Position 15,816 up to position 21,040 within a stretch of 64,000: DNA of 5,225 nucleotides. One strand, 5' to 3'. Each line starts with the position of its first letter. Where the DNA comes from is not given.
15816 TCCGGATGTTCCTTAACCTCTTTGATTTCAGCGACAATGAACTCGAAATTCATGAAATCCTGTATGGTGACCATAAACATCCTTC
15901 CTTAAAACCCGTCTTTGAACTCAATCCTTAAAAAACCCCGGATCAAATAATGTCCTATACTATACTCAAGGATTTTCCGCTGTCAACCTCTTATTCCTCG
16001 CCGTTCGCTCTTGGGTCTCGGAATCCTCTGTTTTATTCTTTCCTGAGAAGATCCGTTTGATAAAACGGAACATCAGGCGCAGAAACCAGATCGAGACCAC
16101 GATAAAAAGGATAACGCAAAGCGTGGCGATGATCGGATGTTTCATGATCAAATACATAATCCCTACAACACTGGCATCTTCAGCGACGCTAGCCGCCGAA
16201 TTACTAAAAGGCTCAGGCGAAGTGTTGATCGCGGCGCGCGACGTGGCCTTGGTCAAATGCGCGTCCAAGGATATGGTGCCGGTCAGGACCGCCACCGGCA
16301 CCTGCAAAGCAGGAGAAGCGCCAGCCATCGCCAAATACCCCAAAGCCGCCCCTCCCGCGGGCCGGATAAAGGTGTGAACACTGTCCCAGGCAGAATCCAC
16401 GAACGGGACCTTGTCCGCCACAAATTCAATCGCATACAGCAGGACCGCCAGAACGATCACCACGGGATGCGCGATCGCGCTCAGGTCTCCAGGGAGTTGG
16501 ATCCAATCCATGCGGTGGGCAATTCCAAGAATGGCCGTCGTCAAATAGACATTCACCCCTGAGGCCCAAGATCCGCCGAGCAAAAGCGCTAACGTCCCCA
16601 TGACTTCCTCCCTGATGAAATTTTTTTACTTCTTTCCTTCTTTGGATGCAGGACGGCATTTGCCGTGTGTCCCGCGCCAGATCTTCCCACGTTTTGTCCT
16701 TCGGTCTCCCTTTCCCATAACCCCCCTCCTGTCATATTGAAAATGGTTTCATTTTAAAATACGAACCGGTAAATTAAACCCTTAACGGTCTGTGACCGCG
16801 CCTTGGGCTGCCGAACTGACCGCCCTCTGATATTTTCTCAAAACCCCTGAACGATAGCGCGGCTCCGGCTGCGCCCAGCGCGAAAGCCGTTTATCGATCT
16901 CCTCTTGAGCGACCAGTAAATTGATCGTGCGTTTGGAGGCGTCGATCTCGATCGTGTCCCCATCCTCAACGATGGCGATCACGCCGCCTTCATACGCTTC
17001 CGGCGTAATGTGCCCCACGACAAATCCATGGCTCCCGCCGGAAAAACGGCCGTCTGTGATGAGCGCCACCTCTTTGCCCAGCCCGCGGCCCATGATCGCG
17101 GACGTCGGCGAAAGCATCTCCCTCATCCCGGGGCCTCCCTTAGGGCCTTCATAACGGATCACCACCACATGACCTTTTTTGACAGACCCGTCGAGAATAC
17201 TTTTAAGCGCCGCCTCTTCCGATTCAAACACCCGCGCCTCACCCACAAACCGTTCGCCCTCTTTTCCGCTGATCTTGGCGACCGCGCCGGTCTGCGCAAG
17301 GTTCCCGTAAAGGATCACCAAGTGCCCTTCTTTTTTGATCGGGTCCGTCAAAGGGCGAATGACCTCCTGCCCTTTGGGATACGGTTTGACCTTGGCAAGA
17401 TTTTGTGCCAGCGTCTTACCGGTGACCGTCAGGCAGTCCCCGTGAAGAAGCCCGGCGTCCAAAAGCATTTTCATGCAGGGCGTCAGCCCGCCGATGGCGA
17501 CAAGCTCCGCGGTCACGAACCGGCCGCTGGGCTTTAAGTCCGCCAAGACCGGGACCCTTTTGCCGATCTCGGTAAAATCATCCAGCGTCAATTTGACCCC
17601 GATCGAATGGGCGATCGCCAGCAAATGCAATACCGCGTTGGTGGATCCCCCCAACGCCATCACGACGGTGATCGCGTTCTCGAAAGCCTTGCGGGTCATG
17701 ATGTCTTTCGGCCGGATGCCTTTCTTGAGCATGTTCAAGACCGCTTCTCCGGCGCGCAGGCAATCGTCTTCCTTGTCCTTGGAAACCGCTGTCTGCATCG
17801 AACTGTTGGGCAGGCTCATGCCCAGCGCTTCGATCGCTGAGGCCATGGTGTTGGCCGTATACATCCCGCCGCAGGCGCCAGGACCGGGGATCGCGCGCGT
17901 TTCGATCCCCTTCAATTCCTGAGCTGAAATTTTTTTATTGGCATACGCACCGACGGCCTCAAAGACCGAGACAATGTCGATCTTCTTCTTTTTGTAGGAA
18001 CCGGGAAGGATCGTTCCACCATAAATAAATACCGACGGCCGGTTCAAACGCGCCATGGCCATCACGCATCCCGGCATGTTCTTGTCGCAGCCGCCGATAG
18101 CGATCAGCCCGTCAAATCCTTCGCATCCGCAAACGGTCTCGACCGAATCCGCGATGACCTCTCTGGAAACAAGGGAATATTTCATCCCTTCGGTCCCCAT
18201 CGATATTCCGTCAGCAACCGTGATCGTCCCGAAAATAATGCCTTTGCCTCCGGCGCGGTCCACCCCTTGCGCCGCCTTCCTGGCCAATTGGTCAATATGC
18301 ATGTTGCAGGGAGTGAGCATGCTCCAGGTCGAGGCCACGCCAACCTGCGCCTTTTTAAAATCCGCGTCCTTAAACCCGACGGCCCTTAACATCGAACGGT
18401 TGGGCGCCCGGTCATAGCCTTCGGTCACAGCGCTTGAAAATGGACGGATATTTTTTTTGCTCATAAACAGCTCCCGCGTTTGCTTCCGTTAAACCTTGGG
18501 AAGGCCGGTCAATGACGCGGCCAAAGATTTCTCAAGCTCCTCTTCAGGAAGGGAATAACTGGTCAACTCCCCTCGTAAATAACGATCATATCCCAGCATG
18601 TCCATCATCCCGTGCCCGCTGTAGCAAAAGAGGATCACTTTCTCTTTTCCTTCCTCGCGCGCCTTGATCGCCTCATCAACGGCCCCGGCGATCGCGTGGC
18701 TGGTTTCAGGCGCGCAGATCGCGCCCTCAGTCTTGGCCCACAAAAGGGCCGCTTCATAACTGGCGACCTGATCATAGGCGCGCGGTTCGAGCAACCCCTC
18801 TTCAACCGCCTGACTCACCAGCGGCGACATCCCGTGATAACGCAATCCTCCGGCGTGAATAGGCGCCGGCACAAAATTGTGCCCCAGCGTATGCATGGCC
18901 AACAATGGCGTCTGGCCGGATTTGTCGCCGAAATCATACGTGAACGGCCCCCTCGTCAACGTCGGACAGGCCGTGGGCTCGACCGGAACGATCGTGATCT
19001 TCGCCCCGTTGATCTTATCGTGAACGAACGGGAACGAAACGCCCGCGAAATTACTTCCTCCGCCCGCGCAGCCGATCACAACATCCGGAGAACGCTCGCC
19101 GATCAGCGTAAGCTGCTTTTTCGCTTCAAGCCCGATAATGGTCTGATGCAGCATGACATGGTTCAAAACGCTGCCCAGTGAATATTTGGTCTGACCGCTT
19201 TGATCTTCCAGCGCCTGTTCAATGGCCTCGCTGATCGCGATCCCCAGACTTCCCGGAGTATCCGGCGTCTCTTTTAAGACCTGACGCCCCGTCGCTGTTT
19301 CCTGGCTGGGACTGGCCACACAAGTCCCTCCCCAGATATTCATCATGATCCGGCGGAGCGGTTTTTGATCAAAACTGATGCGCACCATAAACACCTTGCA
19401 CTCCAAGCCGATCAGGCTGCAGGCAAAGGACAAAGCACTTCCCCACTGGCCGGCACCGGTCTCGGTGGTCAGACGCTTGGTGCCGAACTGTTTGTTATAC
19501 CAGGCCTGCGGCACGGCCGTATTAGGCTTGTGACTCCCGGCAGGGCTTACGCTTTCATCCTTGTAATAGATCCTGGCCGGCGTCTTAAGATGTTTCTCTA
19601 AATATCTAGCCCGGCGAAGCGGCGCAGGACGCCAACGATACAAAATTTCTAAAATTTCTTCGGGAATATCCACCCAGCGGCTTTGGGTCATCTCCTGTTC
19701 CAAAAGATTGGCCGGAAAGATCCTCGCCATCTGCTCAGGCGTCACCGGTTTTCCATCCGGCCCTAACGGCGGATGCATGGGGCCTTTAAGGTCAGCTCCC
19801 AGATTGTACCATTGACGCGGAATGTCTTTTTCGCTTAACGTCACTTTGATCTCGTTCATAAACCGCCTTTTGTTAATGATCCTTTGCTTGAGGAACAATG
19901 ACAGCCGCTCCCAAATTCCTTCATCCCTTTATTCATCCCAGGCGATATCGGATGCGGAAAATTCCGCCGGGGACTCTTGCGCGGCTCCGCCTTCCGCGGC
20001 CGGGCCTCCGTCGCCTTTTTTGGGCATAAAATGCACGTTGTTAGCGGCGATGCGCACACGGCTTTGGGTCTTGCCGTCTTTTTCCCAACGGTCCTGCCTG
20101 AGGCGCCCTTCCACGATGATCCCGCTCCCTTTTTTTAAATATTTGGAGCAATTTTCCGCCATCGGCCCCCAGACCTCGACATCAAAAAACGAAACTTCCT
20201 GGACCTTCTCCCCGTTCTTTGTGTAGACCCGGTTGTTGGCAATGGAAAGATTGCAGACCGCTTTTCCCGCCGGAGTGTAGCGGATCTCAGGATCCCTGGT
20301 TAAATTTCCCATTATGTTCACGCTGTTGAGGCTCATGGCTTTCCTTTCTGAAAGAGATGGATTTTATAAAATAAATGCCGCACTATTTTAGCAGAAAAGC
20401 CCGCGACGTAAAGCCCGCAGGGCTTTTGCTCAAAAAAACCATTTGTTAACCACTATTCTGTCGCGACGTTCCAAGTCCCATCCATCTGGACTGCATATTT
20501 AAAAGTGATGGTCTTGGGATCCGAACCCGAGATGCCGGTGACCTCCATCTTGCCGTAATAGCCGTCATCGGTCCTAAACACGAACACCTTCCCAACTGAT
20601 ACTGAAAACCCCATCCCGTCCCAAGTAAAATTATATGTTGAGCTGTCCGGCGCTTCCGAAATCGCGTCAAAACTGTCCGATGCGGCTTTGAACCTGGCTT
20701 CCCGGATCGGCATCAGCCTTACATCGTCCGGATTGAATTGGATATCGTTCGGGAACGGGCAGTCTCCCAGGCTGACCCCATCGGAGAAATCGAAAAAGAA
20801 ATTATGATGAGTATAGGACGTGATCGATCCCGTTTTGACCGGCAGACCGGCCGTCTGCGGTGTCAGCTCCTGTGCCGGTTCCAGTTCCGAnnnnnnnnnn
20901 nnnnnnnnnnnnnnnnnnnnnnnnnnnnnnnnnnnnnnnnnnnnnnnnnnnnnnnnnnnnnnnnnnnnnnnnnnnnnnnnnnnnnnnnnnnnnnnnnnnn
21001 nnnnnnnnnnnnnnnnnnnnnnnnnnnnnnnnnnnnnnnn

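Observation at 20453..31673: Four-gene operon: outer-membrane beta-barrel, small lipoprotein and two giant secreted paralogs of unknown family; candidate novel envelope/export system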

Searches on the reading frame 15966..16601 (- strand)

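Call 10: search_protein_families(library=pfam, proteins=[window:15966-16601:-], max_evalue=0.001)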
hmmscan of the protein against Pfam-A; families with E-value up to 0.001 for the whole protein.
window:15966-16601:- (211 aa): 1 family
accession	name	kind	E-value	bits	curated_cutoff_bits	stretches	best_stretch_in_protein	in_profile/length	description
PF13548.11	DUF4126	-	7.3e-49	166.3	27.5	1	4-175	1-174/175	Domain of unknown function (DUF4126)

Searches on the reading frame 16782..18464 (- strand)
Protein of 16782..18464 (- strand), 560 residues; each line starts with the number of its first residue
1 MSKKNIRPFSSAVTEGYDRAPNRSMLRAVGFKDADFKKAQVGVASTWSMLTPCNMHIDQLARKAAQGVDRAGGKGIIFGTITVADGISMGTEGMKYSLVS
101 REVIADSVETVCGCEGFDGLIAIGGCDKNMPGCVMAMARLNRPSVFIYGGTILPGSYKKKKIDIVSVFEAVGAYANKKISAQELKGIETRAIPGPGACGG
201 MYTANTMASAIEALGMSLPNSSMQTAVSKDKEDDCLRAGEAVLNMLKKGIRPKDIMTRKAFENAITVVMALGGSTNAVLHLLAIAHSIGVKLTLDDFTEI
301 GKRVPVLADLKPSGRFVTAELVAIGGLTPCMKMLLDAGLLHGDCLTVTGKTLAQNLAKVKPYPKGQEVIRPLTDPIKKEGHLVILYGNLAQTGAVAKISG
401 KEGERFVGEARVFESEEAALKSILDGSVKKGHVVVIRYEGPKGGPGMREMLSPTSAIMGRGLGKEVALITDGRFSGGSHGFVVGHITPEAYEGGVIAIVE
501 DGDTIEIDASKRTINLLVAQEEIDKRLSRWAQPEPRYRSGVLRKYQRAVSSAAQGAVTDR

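Call 10: search_protein_families(library=pfam, proteins=[window:16782-18464:-], max_evalue=0.001)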
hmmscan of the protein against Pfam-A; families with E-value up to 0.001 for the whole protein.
window:16782-18464:- (560 aa): 2 families
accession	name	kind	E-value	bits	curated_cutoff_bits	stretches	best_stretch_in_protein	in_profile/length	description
PF00920.27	ILVD_EDD_N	-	5.6e-129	430.3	27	1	38-355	1-316/316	Dihydroxy-acid/6-phosphogluconate dehydratase N-terminal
PF24877.1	ILV_EDD_C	-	6.8e-78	260.9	27.7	1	367-556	1-191/191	Dihydroxy-acid/6-phosphogluconate dehydratase C-terminal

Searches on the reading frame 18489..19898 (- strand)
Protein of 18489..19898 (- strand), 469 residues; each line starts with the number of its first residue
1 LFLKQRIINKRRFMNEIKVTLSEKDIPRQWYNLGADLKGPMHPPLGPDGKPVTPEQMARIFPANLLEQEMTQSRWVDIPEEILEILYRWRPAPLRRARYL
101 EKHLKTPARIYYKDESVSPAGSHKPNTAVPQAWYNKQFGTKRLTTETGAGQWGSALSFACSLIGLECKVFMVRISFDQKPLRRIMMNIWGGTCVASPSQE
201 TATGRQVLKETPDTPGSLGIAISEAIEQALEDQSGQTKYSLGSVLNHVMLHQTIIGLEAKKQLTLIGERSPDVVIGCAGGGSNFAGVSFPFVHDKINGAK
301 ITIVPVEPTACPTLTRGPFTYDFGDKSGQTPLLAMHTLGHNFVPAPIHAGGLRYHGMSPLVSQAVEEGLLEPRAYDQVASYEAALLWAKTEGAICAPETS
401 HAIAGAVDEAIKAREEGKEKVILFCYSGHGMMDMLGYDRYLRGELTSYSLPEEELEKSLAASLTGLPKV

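Call 10: search_protein_families(library=pfam, proteins=[window:18489-19898:-], max_evalue=0.001)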
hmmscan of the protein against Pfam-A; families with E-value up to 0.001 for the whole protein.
window:18489-19898:- (469 aa): 1 family
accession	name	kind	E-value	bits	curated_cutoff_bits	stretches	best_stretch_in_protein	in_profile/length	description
PF00291.31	PALP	-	1.4e-34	120.3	35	1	88-425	4-292/295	Pyridoxal-phosphate dependent enzyme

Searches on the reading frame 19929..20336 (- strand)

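Call 10: search_protein_families(library=pfam, proteins=[window:19929-20336:-], max_evalue=0.001)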
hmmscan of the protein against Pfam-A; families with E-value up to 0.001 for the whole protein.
window:19929-20336:- (135 aa): 2 families
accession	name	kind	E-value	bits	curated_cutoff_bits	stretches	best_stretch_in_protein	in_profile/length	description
PF00436.31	SSB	-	2.2e-33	114.8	26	1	3-104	1-104/104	Single-strand binding protein family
PF22657.2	SSB_1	-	1e-05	26.1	27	1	4-83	1-79/91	Another single-strand binding protein family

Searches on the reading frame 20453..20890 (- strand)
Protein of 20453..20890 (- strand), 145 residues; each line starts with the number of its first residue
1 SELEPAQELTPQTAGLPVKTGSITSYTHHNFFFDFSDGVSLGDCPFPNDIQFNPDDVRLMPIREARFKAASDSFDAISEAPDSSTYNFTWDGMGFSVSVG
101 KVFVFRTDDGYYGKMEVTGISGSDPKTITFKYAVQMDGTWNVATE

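Call 85: search_solved_structures(query=A5, max_evalue=5, show_alignments=2)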
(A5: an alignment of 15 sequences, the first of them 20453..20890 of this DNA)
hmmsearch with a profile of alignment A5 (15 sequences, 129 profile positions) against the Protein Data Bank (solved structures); distinct sequences matched with E-value up to 5: 10.
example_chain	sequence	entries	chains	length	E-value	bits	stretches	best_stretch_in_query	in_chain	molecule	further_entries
8b6a_A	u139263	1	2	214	6.4e-09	39.2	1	85-127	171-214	Conserved hypothetical lipoprotein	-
6eu8_A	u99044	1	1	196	0.0004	23.7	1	84-119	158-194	Putative heme binding protein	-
3h8t_A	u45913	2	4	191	0.00091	22.6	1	4-78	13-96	HmuY | Haemophore HmuY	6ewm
3u22_A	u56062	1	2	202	0.037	17.3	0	84-117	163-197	putative HmuY_like heme binding protein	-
6r2h_A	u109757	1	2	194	0.3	14.4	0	77-117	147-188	HmuY protein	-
1xsf_A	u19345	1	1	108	0.49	13.7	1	65-99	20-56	Probable resuscitation-promoting factor rpfB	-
3eo5_A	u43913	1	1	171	0.89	12.9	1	65-99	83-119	Resuscitation-promoting factor rpfB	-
7xlz_A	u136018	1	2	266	1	12.7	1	94-128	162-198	Siderophore-interacting protein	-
5e27_A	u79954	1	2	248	1.8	11.9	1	65-99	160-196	Resuscitation-promoting factor RpfB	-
1rwi_B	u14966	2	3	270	2.8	11.3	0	70-105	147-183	Serine/threonine-protein kinase pknD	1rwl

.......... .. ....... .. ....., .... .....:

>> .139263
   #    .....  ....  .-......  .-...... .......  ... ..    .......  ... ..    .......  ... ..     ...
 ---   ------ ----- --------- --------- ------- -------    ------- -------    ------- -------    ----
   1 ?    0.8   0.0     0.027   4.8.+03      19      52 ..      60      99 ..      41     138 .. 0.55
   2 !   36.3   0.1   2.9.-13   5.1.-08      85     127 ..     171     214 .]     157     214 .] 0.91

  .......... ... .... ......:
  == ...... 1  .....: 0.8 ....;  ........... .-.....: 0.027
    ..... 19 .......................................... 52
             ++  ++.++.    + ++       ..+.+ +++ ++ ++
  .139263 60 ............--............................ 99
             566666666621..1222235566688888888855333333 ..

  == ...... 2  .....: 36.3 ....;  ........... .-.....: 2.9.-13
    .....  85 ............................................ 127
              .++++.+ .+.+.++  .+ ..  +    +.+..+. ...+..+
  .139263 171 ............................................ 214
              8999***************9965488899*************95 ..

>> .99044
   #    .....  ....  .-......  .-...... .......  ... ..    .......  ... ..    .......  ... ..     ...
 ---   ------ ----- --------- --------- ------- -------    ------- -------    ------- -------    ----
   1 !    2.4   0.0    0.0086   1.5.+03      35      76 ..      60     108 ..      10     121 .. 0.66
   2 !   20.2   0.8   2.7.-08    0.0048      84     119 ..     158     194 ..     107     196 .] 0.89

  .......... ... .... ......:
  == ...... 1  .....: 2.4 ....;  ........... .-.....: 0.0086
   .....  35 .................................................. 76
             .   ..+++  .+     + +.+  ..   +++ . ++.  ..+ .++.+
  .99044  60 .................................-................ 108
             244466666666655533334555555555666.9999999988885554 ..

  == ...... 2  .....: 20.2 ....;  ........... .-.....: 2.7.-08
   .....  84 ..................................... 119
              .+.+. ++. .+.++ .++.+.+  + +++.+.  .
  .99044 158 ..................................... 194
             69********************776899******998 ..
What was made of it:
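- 20456..20890 (-): Giant B C-terminal type-2 domain (aa 1301-1445), HmuY-like. Profile A5 against PDB: 8b6a (B. fragilis HmuY-Bf2) E 6.4e-9, 6eu8 E 4e-4, 3h8t HmuY E 9e-4 (call 85).
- On HmuY family (PF14064), C-terminal domain of giant B: The family profile A5 hits HmuY-family structures: 8b6a E 6.4e-9, 6eu8 E 4e-4, 3h8t E 9e-4 (call 85).
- The type-2 C-terminal domain matches HmuY-family structures (8b6a E 6.4e-9, call 85).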

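Call 86: search_protein_families(library=pfam, alignment_id=A5, max_evalue=0.5)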
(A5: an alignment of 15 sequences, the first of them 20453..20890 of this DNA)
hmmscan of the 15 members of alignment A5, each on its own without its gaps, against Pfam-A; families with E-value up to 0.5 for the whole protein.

A. member 1, window:20453-20890:- (145 aa): 1 family
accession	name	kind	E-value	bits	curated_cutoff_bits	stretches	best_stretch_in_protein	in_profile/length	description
PF14064.11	HmuY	-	0.025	15.1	27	1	97-132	119-157/157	HmuY protein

B. families by the number of members that match (of 15 scanned): 5 families
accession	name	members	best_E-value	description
PF14064.11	HmuY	5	3.6e-05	HmuY protein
PF24908.1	Ig_SIBA-E_2nd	1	0.045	Integrin beta-like protein A-E, second Ig-like domain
PF18624.6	CdiI_4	1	0.095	CDI immunity protein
PF03391.21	Nepo_coat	1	0.098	Nepovirus coat protein, central domain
PF21468.3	Tor_FN3_2nd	1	0.13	Tyrosine-protein kinase receptor torso, second FN3 domain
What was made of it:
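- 20456..20890 (-): Pfam HmuY matches 5 of 15 members, best E 3.6e-5; giant B itself scores E 0.025 (call 86).
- On HmuY family (PF14064), C-terminal domain of giant B: Pfam HmuY matches 5 of 15 members (best E 3.6e-5), but giant B alone scores 15.1 bits against a cut-off of 27 (call 86).
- (7) The type-2 C-terminal domain is related to HmuY proteins (calls 85, 86).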
